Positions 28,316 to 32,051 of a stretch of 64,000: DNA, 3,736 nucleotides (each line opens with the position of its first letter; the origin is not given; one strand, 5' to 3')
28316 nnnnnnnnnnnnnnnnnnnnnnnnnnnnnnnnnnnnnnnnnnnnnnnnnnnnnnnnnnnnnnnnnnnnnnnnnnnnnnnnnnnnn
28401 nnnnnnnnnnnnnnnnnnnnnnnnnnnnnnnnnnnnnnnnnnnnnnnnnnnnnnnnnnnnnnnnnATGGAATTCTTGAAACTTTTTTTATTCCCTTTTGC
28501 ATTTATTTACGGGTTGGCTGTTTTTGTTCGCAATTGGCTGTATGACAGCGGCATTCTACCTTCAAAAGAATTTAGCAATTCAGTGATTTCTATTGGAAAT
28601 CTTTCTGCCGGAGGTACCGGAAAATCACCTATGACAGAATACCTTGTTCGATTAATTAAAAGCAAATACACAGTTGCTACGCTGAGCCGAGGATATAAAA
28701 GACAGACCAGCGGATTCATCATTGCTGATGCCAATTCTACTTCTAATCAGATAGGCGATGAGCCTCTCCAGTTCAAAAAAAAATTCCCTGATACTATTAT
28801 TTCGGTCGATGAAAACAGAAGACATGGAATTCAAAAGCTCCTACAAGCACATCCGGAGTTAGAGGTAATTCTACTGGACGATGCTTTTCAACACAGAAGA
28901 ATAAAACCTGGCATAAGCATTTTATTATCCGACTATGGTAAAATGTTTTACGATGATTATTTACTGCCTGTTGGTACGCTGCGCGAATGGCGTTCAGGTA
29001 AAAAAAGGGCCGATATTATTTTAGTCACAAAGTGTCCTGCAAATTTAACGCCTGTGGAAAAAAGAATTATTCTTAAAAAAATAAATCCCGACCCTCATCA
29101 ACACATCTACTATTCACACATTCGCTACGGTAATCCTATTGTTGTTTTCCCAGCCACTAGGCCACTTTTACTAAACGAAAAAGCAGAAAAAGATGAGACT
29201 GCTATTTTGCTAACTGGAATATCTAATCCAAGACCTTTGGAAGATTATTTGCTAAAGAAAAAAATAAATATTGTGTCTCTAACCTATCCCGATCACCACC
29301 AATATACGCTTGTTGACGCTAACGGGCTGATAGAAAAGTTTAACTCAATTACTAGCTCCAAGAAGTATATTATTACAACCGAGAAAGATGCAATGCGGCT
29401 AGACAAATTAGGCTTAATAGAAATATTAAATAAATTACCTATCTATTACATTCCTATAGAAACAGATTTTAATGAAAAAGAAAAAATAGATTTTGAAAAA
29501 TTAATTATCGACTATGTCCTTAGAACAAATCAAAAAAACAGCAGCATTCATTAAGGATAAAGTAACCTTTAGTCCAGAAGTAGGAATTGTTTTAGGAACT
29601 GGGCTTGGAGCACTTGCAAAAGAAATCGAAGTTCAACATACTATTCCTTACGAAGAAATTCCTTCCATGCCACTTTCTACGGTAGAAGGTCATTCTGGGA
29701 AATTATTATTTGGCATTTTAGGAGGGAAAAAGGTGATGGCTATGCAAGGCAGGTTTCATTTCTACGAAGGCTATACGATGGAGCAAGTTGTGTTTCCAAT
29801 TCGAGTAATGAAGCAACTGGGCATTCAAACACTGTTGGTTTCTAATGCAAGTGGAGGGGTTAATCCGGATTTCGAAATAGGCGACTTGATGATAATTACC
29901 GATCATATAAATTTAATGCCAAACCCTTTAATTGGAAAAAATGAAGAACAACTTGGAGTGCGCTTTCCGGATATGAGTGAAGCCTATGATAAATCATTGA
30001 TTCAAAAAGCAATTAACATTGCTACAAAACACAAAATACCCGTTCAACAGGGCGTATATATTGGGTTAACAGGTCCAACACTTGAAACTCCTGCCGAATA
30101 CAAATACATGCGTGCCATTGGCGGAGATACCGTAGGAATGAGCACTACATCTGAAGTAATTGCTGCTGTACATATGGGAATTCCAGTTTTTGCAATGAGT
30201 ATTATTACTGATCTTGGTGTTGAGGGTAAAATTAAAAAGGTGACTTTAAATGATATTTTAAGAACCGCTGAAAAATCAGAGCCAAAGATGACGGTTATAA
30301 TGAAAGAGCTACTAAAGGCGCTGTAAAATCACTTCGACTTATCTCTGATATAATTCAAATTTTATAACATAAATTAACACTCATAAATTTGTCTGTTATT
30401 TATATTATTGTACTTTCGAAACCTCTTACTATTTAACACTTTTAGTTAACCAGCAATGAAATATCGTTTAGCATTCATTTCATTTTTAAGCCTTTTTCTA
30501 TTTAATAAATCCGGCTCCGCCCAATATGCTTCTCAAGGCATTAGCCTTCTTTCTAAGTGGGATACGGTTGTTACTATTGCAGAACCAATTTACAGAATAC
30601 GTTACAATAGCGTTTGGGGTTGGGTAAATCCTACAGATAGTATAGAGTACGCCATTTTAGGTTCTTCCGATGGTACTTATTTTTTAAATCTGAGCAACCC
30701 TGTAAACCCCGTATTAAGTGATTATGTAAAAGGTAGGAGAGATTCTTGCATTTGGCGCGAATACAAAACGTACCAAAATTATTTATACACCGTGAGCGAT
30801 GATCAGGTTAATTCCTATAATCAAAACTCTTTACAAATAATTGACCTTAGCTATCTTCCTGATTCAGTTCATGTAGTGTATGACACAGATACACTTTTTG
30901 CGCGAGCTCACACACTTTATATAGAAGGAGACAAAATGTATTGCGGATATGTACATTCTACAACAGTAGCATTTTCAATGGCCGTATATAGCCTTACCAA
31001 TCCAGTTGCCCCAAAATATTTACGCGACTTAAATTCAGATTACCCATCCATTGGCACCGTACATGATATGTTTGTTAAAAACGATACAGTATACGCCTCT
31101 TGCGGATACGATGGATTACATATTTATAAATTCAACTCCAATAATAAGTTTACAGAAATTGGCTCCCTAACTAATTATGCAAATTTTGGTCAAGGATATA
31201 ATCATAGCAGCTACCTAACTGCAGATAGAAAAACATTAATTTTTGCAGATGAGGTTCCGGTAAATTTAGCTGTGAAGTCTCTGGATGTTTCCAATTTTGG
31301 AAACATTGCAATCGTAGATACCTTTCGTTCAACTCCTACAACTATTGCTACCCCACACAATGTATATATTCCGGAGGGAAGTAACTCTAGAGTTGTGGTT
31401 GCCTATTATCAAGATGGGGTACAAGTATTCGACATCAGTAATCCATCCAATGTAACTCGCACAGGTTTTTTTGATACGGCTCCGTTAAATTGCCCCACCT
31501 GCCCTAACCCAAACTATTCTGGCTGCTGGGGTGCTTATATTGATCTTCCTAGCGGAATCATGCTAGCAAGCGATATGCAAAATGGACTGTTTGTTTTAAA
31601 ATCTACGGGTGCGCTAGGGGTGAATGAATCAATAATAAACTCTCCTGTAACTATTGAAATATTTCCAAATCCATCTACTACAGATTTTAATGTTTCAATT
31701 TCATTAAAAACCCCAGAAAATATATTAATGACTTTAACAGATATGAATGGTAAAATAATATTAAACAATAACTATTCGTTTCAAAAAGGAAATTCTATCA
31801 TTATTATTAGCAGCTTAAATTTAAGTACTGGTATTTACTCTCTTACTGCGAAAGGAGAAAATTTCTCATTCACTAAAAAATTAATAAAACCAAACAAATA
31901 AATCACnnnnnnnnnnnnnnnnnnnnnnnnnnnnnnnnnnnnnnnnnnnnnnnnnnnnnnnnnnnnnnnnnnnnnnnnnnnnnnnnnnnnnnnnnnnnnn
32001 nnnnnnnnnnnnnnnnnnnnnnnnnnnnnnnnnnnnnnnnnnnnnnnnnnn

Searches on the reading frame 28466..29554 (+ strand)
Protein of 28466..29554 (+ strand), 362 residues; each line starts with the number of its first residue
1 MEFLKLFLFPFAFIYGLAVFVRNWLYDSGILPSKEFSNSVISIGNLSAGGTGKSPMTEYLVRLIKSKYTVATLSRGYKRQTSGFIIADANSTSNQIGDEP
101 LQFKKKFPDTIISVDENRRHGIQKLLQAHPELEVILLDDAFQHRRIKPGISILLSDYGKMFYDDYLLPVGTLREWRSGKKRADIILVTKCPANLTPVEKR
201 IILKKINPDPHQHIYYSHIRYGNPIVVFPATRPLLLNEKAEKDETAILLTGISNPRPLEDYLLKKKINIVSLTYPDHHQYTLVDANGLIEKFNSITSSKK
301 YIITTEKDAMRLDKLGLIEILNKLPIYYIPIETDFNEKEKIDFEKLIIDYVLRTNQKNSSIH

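Call 4: search_protein_families(library=ncbifam, proteins=[window:28466-29554:+])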
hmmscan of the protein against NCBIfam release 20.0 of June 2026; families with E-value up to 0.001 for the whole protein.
window:28466-29554:+ (362 aa): 2 families
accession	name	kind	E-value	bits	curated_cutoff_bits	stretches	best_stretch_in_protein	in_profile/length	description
TIGR00682.1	lpxK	equivalog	1.9e-42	145.5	91.95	1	11-316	1-295/324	tetraacyldisaccharide 4'-kinase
NF001892.0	PRK00652.1-5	equivalog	1.5e-38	132.6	327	2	3-187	22-198/308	tetraacyldisaccharide 4'-kinase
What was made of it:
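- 28466..29554 (+): lpxK, tetraacyldisaccharide 4'-kinase of 362 aa. Call 4: TIGR00682, 145.5 bits against a cut-off of 92.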

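Call 6: find_encoding_contigs(protein=window:28466-29554:+, flank=3000, max_places=10)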
Protein window:28466-29554:+ (362 aa): 6 contigs read that carry it; 3 places shown.
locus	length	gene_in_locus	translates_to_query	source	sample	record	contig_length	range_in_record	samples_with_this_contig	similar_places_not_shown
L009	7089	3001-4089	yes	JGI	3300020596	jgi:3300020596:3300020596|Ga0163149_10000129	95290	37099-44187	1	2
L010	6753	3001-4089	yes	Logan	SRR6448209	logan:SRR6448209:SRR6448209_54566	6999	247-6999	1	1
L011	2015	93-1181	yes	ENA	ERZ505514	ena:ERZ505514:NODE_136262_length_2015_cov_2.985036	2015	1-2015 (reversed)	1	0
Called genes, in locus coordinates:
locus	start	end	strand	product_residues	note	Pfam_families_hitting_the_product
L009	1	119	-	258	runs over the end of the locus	PF02591:Zn_ribbon_9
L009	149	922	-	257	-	PF01784:DUF34_NIF3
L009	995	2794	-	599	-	PF00009:GTP_EFTU, PF01926:MMR_HSR1 (weak), PF22042:EF-G_D2 (faint), PF03144:GTP_EFTU_D2, PF00679:EFG_C, PF21018:BipA_C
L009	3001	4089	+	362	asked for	PF02606:LpxK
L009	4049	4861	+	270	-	PF01048:PNP_UDP_1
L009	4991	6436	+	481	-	PF18962:Por_Secre_tail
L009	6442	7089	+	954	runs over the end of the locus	PF00675:Peptidase_M16, PF05193:Peptidase_M16_C, PF00675:Peptidase_M16, PF05193:Peptidase_M16_C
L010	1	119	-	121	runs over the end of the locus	?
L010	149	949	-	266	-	PF01784:DUF34_NIF3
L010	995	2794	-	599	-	PF00009:GTP_EFTU, PF01926:MMR_HSR1 (weak), PF22042:EF-G_D2 (faint), PF03144:GTP_EFTU_D2, PF00679:EFG_C, PF21018:BipA_C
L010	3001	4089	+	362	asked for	PF02606:LpxK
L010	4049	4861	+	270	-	PF01048:PNP_UDP_1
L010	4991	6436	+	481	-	PF18962:Por_Secre_tail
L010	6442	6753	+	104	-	?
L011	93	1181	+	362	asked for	PF02606:LpxK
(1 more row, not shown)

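Call 10: find_related_loci(query=window:28466-29554:+, collection=genome_contigs, flank=3000)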
Query window:28466-29554:+ (362 aa) in genome_contigs; peptide patterns used: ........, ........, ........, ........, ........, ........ (x = any residue, [..] = any of these).
110 stretches matched a pattern; 30 encode a relative of the query (tblastn E <= 1e-3); 30 distinct loci.
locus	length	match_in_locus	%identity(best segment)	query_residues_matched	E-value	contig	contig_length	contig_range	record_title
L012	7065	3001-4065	73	1-359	0e+0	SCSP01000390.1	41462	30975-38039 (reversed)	MAG: Bacteroidetes bacterium isolate FW215_bin.19 FW215_bin.19-131824, whole genome shotgun sequence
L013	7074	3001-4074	66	1-362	3e-167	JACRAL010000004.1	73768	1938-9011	MAG: Bacteroidetes bacterium isolate NC_groundwater_1592_Pr3_B-0.1um_39_19 SR-2_scaffold_141_100665, whole genome shotgu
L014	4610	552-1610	53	1-354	2e-123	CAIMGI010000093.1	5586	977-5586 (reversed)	MAG: uncultured Bacteroidetes bacterium isolate UppL7s_bin-1220 genome assembly, contig: bin-1220:093/221, whole genome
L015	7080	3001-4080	52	1-362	1e-121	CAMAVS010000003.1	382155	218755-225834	MAG: Chitinophaga pinensis isolate ME-08apr19-307 genome assembly, contig: ME-08apr19-C9, whole genome shotgun sequence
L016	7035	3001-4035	47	3-351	1e-100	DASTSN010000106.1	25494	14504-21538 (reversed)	MAG TPA_asm: Chitinophagaceae bacterium isolate SMAG_U2281 k141_1315780, whole genome shotgun sequence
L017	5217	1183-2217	46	3-351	2e-99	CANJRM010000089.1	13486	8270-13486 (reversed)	MAG: Bacteroidetes bacterium isolate RH-23may17-600 genome assembly, contig: RH-23may17-C35259, whole genome shotgun seq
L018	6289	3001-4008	46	5-342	5e-98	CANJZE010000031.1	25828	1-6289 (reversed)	MAG: Bacteroidetes bacterium isolate RH-26jul17-168 genome assembly, contig: RH-26jul17-C4732, whole genome shotgun sequ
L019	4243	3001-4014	46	3-342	2e-97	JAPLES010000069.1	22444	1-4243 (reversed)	MAG: Bacteroidetes bacterium isolate LacPavin_0818_WC40_MAG_40_11 LacPavin_0818_WC40_scaffold_926037, whole genome shotg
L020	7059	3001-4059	44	1-351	5e-97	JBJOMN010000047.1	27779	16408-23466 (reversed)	MAG: Bacteroidota bacterium isolate tombigeeriver_2019_sw_WHONDRS-S19S_0020_B_bin.96 scaffold_1692204, whole genome shot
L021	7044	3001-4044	44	5-356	1e-94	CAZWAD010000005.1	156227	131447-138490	MAG TPA_asm: uncultured Chitinophaga sp. isolate SRP287453_co1_292 genome assembly, contig: NODE_84_length_156227_cov_8.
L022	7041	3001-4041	41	3-353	1e-93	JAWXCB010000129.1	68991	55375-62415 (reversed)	MAG: Chitinophagales bacterium isolate MP9P1.11 k99_3289699, whole genome shotgun sequence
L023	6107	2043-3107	43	1-351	4e-93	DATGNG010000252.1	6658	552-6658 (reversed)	MAG TPA_asm: Sphingobacteriaceae bacterium isolate SMAG_U10337 k141_707168, whole genome shotgun sequence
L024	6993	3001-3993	45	1-351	7e-92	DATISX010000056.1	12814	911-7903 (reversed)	MAG TPA_asm: Salegentibacter sp. isolate SMAG_U15940 k141_892776, whole genome shotgun sequence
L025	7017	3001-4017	42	1-359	2e-89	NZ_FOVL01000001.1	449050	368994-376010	Salegentibacter flavus strain DSM 17794, whole genome shotgun sequence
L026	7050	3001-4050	42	1-351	2e-86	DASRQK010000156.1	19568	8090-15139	MAG TPA_asm: Sphingobacteriaceae bacterium isolate SMAG_U10320 k141_314247, whole genome shotgun sequence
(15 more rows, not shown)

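Call 20: find_homologous_proteins(query=window:28466-29554:+, max_evalue=1e-60)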
Query window:28466-29554:+ (362 aa): 7823 proteins with E <= 1e-60 among 8000 candidates; the best 120 are listed.
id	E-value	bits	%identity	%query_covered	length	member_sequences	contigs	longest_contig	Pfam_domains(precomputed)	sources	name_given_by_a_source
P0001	1.4e-238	809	100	100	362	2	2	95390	PF02606.21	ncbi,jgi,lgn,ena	-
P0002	1.2e-183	628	77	100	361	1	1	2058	PF02606.21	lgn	-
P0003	2.1e-182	624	76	99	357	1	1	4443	PF02606.21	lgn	-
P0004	1.4e-181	621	78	99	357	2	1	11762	PF02606.21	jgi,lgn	-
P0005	2.4e-180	617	73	100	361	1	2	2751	PF02606.21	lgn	-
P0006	1.4e-176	605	73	99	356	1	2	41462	PF02606.21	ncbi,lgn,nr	ncbi:MAG: tetraacyldisaccharide 4'-kinase [Bacteroidetes bacterium]|nr:MAG: tetraacyldisaccharide 4'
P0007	5.7e-176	603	71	99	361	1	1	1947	PF02606.21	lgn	-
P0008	1.9e-174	598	73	99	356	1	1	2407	PF02606.21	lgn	-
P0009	1.9e-174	598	73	99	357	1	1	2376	PF02606.21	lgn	-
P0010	8.9e-173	592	72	99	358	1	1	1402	PF02606.21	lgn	-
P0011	2.8e-169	581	70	100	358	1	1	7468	PF02606.21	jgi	jgi:tetraacyldisaccharide 4'-kinase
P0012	1.1e-168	579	71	98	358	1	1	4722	PF02606.21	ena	-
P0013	6.1e-167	573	69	100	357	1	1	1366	PF02606.21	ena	-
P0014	6.0e-166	570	70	100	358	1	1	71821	PF02606.21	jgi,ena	-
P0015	3.5e-165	567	69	100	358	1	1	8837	PF02606.21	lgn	-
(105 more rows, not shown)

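Call 21: find_encoding_contigs(protein=P0004, flank=2500, max_places=4)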
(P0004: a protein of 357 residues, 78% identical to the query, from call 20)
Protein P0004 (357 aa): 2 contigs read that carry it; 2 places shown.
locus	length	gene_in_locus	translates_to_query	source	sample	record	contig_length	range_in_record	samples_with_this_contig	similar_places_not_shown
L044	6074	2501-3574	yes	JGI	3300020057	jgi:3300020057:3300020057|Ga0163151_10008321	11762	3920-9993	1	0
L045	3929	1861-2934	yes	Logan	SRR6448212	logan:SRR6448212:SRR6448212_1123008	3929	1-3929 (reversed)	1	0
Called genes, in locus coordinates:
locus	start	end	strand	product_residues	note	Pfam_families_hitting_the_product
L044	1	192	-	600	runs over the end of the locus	PF00009:GTP_EFTU, PF01926:MMR_HSR1 (faint), PF22042:EF-G_D2 (weak), PF03144:GTP_EFTU_D2, PF00679:EFG_C, PF21018:BipA_C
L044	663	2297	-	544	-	PF13600:DUF4140, PF13598:DUF4139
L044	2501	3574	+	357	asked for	PF02606:LpxK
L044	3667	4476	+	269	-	PF01048:PNP_UDP_1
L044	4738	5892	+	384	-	PF01637:ATPase_2 (faint), PF13173:AAA_14 (faint)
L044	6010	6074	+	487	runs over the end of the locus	PF18962:Por_Secre_tail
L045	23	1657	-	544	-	PF13600:DUF4140, PF13598:DUF4139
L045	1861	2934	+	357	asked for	PF02606:LpxK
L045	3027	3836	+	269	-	PF01048:PNP_UDP_1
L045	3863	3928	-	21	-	?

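Call 22: find_encoding_contigs(protein=P0003, flank=2500, max_places=4)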
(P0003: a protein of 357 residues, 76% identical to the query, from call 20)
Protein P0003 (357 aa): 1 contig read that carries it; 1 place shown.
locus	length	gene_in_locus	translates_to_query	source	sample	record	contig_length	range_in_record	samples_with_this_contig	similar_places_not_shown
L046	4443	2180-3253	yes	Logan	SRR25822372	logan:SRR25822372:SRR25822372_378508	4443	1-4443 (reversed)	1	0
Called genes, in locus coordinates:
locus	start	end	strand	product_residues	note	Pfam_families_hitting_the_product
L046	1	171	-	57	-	?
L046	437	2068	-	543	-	PF13600:DUF4140, PF13598:DUF4139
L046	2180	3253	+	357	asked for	PF02606:LpxK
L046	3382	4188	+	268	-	PF01048:PNP_UDP_1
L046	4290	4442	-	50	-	?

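Call 23: find_encoding_contigs(protein=P0002, flank=2500, max_places=4)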
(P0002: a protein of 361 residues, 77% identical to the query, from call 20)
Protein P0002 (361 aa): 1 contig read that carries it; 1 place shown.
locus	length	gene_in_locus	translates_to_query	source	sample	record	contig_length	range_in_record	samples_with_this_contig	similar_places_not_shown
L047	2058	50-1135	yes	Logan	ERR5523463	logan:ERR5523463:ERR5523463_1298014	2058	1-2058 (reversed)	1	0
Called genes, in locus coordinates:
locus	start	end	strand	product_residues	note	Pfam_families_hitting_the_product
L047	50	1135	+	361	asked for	PF02606:LpxK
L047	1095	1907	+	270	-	PF01048:PNP_UDP_1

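Call 24: find_encoding_contigs(protein=P0005, flank=2500, max_places=4)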
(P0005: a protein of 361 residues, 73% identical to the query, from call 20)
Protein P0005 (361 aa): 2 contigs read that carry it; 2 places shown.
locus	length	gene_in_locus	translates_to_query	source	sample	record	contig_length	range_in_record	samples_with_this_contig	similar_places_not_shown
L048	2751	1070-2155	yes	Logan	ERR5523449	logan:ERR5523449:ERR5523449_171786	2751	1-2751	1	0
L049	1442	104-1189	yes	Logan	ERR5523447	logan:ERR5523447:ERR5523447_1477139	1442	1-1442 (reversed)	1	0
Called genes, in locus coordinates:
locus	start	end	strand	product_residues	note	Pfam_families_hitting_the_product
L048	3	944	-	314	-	?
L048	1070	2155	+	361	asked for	PF02606:LpxK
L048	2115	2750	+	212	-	?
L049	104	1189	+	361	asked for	PF02606:LpxK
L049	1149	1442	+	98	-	?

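Call 29: list_cluster_members(proteins=[window:28466-29554:+, window:26460-28259:-])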
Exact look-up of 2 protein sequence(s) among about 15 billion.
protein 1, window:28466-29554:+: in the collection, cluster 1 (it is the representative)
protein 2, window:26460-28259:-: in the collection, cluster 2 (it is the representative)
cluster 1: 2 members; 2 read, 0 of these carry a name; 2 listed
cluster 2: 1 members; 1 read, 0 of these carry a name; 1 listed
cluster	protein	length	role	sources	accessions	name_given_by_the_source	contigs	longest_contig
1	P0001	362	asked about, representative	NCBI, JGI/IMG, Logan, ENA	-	-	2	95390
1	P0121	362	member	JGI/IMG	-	-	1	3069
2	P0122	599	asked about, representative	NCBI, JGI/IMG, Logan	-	-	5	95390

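Call 30: find_encoding_contigs(protein=P0121, flank=3000, max_places=6)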
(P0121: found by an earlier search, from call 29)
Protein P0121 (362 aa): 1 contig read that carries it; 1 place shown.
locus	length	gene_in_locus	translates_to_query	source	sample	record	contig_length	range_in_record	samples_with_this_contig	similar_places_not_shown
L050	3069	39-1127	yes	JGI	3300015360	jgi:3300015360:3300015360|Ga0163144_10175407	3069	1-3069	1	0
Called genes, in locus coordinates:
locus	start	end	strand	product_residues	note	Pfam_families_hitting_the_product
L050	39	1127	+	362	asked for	PF02606:LpxK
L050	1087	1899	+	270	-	PF01048:PNP_UDP_1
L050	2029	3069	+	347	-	?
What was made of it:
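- L050 starts 53 nt to its right (call 30).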

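Call 52: find_encoding_contigs(protein=P0009, flank=2500, max_places=3)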
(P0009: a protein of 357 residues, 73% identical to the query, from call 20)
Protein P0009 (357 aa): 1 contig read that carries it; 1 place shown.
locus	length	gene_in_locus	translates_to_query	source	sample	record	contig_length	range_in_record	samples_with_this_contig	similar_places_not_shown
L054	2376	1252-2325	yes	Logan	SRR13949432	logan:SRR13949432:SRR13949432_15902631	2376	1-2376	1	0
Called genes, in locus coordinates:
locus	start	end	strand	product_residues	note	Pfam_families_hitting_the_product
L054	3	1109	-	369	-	?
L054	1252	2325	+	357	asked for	PF02606:LpxK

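Call 53: find_encoding_contigs(protein=P0008, flank=2500, max_places=3)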
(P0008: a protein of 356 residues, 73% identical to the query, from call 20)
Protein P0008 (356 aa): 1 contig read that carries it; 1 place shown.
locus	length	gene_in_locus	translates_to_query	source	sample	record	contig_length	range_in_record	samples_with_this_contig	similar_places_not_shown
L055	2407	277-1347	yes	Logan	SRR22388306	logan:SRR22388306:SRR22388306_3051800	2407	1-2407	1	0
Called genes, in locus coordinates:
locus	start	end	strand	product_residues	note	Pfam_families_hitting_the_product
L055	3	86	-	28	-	?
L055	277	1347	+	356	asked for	PF02606:LpxK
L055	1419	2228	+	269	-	PF01048:PNP_UDP_1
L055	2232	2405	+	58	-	?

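Call 54: find_encoding_contigs(protein=P0011, flank=2500, max_places=3)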
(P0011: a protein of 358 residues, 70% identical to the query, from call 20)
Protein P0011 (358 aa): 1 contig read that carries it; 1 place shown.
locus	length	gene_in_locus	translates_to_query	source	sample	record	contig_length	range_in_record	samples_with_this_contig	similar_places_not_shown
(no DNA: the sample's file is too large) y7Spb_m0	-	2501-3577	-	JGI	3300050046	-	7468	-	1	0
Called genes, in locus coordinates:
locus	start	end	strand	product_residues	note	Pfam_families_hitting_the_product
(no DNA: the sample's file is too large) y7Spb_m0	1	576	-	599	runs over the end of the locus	PF00009:GTP_EFTU, PF01926:MMR_HSR1 (weak), PF22042:EF-G_D2 (weak), PF03144:GTP_EFTU_D2, PF00679:EFG_C, PF21018:BipA_C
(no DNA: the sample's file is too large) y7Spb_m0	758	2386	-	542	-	PF13600:DUF4140, PF13598:DUF4139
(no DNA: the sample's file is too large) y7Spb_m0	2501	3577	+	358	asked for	PF02606:LpxK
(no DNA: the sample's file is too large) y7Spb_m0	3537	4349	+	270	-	PF01048:PNP_UDP_1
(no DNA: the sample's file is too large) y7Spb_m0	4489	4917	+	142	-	PF12802:MarR_2, PF01047:MarR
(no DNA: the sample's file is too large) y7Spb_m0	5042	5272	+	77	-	?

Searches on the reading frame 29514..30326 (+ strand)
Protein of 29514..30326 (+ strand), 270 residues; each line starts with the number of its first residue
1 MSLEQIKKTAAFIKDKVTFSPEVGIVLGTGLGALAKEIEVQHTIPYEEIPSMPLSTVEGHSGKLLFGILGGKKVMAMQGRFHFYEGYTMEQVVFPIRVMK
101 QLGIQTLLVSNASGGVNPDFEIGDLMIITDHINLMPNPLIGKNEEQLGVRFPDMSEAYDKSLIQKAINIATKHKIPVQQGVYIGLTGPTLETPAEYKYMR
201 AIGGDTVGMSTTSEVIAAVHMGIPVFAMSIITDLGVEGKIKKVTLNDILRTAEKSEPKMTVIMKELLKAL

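Call 4: search_protein_families(library=ncbifam, proteins=[window:29514-30326:+])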
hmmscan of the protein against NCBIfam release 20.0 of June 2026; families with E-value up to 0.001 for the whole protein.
window:29514-30326:+ (270 aa): 11 families
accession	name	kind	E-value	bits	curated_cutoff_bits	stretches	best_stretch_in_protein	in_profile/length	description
NF006054.0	PRK08202.1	equivalog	9.7e-110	366.4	218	1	3-269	5-273/274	purine-nucleoside phosphorylase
TIGR01700.1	PNPH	equivalog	1.3e-98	329.4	293.35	1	23-267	2-248/249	purine nucleoside phosphorylase I, inosine and guanosine-specific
TIGR01697.1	PNPH-PUNA-XAPA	subfamily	6.7e-96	320.4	197.1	1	22-267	1-246/247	inosine/guanosine/xanthosine phosphorylase family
TIGR01698.1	PUNP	equivalog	8e-63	212.1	302.6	1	23-267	2-244/245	purine-nucleoside phosphorylase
TIGR01699.1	XAPA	equivalog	3.9e-62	210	370.9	1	23-267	2-247/248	xanthosine phosphorylase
TIGR01694.1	MTAP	equivalog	2.4e-22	79.5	274.85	1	91-268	61-239/240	S-methyl-5'-thioadenosine phosphorylase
NF006599.0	PRK09136.1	equivalog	9e-17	61.1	223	1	60-268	33-245/247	S-methyl-5'-thioinosine phosphorylase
NF006334.0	PRK08564.1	equivalog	1.6e-16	60.3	382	1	20-268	7-248/267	S-methyl-5'-thioadenosine phosphorylase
NF005876.0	PRK07823.1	equivalog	1.5e-11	44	306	1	22-262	7-237/267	S-methyl-5'-thioadenosine phosphorylase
NF006492.0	PRK08931.1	equivalog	5.7e-10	39.1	437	1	60-269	35-246/291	S-methyl-5'-thioadenosine phosphorylase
NF005657.0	PRK07432.1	equivalog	7.4e-09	35.1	453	1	54-256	28-236/291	S-methyl-5'-thioadenosine phosphorylase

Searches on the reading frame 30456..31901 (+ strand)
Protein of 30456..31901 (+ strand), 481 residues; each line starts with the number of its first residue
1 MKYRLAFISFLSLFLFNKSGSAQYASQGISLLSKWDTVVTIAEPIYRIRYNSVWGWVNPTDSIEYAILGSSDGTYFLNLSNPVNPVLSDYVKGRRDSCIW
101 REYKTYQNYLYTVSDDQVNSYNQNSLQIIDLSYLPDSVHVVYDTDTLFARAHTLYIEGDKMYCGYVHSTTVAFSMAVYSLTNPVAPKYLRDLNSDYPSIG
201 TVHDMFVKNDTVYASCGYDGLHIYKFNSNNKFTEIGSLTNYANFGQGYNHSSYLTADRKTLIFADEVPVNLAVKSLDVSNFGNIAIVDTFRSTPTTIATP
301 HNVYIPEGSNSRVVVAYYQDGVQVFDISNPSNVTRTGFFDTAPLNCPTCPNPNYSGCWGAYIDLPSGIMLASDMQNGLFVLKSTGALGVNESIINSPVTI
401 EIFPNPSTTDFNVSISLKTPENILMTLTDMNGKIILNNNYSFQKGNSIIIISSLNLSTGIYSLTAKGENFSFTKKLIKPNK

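Call 4: search_protein_families(library=ncbifam, proteins=[window:30456-31901:+])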
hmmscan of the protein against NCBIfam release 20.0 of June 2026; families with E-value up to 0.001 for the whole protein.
window:30456-31901:+ (481 aa): 3 families
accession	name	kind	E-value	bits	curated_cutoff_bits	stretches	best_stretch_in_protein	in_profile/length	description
TIGR04312.1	choice_anch_B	subfamily_domain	7.9e-49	166.8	100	1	21-382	7-363/364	choice-of-anchor B family protein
TIGR04183.1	Por_Secre_tail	domain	3.1e-11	43.1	23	1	402-478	1-71/72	T9SS type A sorting domain-containing protein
NF038113.1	T9SSA_dep_M36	equivalog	8.4e-10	37.4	885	1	395-477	789-867/869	T9SS-dependent M36 family metallopeptidase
